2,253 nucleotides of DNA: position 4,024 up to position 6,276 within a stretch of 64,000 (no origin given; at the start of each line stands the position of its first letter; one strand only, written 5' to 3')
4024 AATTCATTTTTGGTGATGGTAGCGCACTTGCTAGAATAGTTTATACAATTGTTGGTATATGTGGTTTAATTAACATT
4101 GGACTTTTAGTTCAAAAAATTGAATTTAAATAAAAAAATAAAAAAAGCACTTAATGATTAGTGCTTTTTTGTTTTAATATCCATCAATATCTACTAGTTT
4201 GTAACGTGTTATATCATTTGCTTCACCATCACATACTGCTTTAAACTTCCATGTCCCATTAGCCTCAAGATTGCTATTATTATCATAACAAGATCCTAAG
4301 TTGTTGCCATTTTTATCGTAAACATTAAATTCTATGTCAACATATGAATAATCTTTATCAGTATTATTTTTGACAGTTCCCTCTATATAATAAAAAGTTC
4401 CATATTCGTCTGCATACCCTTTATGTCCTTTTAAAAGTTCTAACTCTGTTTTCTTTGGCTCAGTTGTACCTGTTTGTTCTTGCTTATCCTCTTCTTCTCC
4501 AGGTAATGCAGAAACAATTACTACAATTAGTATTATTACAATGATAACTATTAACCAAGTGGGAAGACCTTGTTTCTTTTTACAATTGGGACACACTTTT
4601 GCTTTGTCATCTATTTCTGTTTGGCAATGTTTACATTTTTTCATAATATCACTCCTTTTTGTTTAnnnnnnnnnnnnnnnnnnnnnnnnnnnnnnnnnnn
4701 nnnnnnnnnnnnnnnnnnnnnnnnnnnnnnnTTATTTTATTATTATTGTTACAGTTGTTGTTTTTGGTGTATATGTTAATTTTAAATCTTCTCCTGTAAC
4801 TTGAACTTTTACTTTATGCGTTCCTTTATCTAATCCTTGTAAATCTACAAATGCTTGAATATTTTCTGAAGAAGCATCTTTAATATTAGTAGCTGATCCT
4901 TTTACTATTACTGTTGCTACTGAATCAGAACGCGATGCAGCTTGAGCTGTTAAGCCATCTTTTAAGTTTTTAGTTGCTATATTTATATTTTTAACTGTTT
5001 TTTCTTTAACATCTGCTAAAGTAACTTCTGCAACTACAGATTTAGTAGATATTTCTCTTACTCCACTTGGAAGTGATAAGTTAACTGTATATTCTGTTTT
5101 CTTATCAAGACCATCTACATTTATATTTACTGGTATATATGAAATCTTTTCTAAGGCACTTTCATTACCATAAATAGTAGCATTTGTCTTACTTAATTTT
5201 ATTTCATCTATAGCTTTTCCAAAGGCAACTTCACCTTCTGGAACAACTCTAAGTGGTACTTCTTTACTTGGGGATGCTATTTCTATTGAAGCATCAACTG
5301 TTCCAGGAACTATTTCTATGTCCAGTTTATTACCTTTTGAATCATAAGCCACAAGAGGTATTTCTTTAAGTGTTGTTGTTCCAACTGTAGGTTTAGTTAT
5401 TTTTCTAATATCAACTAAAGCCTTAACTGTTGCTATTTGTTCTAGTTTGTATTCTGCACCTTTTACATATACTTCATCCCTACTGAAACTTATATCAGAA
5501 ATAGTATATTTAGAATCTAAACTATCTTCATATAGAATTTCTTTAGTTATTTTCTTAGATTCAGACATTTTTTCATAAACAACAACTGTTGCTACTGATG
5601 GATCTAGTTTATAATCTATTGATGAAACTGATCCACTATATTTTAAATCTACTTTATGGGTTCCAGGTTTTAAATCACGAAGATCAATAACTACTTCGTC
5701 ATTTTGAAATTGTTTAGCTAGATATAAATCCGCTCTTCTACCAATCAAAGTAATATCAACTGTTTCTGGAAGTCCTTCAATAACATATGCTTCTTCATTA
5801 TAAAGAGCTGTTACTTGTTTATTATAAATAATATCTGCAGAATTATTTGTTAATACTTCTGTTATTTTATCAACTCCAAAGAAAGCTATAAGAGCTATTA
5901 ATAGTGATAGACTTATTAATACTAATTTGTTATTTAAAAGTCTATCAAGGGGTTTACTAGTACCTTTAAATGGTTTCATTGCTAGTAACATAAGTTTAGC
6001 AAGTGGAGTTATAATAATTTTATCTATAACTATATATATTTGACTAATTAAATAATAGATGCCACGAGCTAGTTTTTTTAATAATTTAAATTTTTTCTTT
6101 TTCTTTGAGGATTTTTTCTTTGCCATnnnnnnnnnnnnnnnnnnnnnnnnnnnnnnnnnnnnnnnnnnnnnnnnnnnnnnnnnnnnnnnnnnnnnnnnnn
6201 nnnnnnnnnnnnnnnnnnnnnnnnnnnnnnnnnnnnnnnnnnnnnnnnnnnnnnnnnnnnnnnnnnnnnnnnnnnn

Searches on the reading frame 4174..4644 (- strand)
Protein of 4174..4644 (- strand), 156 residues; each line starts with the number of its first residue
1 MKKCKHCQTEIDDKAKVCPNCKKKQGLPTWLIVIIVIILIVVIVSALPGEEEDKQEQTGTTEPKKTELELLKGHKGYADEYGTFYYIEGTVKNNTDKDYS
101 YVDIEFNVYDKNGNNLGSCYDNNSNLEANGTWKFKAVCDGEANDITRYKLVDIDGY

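Call 26: search_protein_families(library=pfam, proteins=[window:4174-4644:-], max_evalue=0.001)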
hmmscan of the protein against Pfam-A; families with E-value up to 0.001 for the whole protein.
window:4174-4644:- (156 aa): 2 families
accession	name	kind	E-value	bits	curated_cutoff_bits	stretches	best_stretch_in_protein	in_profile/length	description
PF13240.11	Zn_Ribbon_1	-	0.00015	21.9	25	1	3-21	1-19/23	zinc-ribbon domain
PF12773.13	DZR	-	0.00076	20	27.3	0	4-24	1-21/45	Double zinc ribbon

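Call 47: search_protein_families(library=ncbifam, proteins=[window:4174-4644:-], max_evalue=0.1)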
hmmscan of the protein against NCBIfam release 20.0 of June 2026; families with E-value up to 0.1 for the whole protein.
window:4174-4644:- (156 aa): 4 families
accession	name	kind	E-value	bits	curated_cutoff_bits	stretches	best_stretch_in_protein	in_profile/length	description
NF038353.1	FxLYD_dom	domain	4.7e-23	80.9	23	1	85-149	4-68/71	FxLYD domain-containing protein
NF033506.0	PACE-CTERM-PROT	exception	0.00012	20.9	110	1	88-124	253-289/627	putative S-layer protein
NF011149.0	PRK14559.1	equivalog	0.002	16.9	374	1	2-80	28-96/642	serine/threonine phosphatase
NF041664.1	RNAP_arch_Epp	equivalog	0.06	13.3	50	0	3-37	2-34/57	transcription elongation factor subunit Spt4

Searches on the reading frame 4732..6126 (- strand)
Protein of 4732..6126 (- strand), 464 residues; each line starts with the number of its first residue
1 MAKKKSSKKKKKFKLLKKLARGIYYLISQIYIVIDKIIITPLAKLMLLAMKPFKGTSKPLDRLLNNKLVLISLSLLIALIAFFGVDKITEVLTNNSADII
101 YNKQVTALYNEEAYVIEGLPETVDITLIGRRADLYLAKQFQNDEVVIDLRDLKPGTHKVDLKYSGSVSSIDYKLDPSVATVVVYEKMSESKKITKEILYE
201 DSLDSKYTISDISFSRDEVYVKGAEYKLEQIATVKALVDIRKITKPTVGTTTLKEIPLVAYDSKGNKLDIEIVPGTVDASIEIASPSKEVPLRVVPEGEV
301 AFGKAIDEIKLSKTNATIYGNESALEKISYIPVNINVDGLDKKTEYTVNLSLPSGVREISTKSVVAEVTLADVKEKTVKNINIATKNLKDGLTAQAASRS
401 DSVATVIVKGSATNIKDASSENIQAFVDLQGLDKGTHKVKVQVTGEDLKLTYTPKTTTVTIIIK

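Call 26: search_protein_families(library=pfam, proteins=[window:4732-6126:-], max_evalue=0.001)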
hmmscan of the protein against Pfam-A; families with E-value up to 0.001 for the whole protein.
window:4732-6126:- (464 aa): 1 family
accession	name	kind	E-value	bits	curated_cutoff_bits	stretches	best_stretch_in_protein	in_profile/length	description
PF07949.17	YbbR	-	3.6e-28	98.1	22.3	4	290-365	1-78/81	YbbR-like protein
